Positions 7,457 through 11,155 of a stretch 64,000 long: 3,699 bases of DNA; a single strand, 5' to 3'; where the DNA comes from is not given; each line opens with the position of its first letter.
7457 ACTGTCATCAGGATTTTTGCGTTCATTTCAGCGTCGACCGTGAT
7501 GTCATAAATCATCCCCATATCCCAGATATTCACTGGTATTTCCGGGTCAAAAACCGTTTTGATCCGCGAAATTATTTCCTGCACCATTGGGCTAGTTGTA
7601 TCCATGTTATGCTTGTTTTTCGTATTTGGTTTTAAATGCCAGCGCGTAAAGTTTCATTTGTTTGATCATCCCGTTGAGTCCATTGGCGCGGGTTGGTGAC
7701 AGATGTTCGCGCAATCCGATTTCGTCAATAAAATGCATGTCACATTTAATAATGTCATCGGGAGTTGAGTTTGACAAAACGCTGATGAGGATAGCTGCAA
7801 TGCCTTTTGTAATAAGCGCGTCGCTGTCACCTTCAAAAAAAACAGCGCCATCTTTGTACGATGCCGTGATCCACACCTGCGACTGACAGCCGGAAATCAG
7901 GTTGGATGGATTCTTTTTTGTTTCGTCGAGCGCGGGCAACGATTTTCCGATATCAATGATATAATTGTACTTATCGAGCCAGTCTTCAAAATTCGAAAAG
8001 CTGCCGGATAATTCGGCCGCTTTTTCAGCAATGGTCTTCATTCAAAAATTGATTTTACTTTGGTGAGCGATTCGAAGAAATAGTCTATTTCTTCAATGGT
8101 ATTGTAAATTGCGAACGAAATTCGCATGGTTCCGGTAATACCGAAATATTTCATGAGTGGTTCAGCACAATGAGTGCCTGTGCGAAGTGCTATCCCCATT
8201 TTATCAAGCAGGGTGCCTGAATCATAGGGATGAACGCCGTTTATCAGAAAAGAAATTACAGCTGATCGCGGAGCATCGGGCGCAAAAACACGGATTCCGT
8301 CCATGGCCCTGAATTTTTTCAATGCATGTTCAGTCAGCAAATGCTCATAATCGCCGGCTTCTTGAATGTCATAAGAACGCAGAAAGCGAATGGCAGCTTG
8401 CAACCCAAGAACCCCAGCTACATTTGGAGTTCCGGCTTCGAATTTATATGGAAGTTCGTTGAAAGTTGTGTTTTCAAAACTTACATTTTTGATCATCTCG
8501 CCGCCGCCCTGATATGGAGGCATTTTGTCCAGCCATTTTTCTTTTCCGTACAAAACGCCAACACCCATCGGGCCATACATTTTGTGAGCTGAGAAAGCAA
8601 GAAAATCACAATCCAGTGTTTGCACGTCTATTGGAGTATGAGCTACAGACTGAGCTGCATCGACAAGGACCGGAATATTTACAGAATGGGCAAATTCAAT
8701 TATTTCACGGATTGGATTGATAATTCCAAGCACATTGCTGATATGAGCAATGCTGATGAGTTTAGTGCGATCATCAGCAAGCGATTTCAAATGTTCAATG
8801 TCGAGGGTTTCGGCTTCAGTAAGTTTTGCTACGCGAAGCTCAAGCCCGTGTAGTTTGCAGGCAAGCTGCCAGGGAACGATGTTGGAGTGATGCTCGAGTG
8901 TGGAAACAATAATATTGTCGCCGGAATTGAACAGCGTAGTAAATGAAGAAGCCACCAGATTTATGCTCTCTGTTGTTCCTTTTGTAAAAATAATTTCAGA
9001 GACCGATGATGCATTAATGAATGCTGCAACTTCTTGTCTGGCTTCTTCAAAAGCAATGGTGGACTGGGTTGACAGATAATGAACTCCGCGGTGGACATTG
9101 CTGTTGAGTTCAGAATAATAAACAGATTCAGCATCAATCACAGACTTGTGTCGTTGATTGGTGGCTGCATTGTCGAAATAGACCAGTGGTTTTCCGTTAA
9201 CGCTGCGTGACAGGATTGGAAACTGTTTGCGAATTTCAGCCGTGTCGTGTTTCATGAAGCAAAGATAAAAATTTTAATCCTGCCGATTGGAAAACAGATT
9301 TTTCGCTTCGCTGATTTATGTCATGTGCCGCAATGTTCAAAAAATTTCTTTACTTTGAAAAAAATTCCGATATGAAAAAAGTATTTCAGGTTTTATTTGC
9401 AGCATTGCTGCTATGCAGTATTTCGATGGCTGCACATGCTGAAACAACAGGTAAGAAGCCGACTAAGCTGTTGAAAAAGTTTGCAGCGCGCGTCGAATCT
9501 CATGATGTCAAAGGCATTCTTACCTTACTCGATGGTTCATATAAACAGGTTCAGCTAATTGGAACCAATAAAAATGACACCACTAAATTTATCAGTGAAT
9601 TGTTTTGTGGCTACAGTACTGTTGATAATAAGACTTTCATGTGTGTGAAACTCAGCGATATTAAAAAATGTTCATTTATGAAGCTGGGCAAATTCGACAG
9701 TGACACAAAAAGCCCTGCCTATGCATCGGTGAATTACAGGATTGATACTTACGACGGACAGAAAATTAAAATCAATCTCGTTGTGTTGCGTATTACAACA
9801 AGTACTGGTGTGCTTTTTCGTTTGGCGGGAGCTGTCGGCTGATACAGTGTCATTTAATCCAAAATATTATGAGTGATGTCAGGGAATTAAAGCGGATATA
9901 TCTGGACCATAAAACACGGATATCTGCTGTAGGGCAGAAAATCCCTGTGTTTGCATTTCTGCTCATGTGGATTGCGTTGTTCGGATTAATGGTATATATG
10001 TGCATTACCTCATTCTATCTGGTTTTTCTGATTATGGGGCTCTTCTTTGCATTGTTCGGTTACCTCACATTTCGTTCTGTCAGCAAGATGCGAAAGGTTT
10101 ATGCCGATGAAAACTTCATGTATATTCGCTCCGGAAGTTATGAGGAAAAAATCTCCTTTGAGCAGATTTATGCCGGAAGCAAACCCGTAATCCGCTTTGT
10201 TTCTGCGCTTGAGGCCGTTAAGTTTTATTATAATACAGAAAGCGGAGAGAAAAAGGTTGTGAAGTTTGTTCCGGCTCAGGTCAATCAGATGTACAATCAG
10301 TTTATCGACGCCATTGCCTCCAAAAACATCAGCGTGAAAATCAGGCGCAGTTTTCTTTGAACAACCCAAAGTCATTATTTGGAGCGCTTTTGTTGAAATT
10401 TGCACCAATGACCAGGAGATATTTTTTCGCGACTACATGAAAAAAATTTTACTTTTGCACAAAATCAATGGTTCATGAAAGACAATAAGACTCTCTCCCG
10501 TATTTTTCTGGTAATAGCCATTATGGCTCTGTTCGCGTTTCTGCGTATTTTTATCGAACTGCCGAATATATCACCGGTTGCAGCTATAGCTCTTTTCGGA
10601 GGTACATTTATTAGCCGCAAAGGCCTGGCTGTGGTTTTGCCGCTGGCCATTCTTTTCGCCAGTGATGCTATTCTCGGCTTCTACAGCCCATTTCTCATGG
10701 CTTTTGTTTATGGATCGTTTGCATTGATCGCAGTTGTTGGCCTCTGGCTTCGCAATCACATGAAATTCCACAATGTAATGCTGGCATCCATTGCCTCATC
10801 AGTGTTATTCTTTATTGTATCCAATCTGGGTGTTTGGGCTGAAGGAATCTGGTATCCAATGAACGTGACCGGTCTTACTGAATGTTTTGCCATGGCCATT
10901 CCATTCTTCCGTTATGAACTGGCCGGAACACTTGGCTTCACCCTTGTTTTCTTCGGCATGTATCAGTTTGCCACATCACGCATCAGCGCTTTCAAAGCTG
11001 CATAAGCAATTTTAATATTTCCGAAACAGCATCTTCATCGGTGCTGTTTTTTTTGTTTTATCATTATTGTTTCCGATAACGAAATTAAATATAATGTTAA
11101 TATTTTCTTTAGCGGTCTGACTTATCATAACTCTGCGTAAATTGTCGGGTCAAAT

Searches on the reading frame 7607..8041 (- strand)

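Call 67: search_protein_families(library=pfam, proteins=[window:7607-8041:-], max_evalue=0.001)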
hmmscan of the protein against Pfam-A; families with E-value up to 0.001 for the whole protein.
window:7607-8041:- (144 aa): 1 family
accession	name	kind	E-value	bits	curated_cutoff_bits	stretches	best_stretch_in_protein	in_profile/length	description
PF02657.20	SufE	-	2.6e-46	156.8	27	1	14-130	3-119/121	Fe-S metabolism associated domain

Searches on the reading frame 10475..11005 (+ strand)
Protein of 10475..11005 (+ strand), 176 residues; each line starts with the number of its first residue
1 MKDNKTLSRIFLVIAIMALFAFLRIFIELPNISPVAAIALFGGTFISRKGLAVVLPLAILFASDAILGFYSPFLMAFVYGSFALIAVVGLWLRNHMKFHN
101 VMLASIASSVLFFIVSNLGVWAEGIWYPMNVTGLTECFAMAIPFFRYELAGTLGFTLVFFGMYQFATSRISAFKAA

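Call 67: search_protein_families(library=pfam, proteins=[window:10475-11005:+], max_evalue=0.001)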
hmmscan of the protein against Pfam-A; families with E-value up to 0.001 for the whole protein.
window:10475-11005:+ (176 aa): 1 family
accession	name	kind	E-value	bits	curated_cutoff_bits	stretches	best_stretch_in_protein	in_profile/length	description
PF20221.3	DUF6580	-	1.2e-46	159.4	27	1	6-170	3-159/162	Family of unknown function (DUF6580)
